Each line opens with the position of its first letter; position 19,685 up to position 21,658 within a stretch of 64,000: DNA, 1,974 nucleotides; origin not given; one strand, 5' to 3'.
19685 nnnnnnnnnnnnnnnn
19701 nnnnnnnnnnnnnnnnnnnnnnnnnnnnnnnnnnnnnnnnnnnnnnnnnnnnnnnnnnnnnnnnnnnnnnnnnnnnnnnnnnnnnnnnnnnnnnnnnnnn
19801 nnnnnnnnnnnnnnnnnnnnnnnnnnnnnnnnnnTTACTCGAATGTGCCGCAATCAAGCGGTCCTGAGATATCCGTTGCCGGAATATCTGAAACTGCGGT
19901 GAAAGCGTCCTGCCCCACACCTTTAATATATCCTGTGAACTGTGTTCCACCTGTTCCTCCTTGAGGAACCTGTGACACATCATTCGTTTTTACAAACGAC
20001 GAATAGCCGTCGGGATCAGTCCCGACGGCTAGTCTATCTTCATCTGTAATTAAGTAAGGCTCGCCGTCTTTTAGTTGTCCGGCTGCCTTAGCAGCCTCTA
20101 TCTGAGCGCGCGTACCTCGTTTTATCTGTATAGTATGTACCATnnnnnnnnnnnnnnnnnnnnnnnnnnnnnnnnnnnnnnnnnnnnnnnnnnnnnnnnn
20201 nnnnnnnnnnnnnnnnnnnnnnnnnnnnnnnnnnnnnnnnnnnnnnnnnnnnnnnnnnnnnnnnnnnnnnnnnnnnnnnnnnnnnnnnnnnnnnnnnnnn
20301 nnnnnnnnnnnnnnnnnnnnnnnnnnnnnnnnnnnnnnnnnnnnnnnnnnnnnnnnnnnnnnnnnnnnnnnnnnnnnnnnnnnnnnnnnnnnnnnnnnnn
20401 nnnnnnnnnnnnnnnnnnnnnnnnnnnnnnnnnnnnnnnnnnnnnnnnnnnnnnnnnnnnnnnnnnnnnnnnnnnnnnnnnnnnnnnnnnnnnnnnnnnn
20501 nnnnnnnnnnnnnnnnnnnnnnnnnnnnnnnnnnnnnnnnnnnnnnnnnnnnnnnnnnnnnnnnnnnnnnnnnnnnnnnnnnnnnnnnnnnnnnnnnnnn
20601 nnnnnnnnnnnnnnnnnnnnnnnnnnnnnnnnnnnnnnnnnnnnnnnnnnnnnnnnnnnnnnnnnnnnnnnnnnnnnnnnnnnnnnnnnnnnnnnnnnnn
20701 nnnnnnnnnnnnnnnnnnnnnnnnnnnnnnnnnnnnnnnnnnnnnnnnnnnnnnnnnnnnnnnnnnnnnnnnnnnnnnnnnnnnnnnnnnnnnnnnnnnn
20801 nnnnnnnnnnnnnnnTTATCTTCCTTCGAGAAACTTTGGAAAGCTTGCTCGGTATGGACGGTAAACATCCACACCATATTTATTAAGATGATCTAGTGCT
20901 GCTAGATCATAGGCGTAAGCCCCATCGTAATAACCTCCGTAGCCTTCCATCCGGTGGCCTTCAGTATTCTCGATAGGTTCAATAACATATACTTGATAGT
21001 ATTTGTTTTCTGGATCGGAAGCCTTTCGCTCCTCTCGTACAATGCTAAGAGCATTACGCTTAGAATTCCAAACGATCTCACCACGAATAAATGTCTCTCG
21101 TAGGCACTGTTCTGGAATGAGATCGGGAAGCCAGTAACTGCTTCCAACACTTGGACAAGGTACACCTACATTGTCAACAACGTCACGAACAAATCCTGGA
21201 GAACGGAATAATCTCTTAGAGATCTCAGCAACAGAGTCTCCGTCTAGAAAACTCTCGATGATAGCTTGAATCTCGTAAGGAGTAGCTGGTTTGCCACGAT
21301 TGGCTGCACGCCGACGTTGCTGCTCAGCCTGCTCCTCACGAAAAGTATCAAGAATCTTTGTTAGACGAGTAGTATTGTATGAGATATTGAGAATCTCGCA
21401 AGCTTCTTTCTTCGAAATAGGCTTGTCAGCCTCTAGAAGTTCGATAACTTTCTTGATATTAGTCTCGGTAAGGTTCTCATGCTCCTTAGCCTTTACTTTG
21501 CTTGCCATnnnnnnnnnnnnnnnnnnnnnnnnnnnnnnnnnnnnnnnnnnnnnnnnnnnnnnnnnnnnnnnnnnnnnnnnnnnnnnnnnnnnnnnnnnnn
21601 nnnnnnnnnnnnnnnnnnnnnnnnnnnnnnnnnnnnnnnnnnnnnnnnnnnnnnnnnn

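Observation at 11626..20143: A 2324-residue modular repeat protein followed by three small fibre-like paralogs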

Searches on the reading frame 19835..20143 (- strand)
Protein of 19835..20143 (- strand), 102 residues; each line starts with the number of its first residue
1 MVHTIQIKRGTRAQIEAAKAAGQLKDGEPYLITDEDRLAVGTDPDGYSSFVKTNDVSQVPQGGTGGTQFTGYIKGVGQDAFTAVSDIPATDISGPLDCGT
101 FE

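Call 5: search_protein_families(library=pfam, proteins=[window:19835-20143:-], max_evalue=1)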
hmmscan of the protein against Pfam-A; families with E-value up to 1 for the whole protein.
window:19835-20143:- (102 aa): 1 family
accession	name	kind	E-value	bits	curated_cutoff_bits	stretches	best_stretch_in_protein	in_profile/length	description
PF18454.7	Mtd_N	-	6.8e-05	23.2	26.3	1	5-41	1-33/37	Major tropism determinant N-terminal domain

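Call 7: search_protein_families(library=phrogs, proteins=[window:19835-20143:-], max_evalue=0.01)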
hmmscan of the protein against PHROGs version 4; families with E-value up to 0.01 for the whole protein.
window:19835-20143:- (102 aa): 1 family
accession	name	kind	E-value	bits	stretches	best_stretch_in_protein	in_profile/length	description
phrog_18251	-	unknown function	1e-09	39.3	1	4-57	3-56/284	-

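Call 19: search_protein_families(library=ncbifam, proteins=[window:19835-20143:-], max_evalue=1)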
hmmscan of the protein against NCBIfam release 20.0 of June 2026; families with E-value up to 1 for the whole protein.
window:19835-20143:- (102 aa): 0 families

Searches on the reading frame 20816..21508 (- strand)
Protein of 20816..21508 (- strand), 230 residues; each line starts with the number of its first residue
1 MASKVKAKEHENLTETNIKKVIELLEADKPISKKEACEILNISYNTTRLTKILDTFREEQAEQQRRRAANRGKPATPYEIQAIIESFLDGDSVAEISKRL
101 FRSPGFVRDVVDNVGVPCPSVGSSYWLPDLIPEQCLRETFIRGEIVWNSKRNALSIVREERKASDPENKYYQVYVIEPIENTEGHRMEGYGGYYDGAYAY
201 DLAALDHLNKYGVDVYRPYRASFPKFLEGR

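Call 7: search_protein_families(library=phrogs, proteins=[window:20816-21508:-], max_evalue=0.01)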
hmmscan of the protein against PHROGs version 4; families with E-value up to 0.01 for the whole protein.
window:20816-21508:- (230 aa): 2 families
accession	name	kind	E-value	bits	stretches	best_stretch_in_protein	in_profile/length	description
phrog_3611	-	DNA, RNA and nucleotide metabolism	1.4e-42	146.4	1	3-216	2-199/230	helicase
phrog_323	-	transcription regulation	0.0012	19.5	1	32-115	59-136/319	transcriptional regulator, D5-like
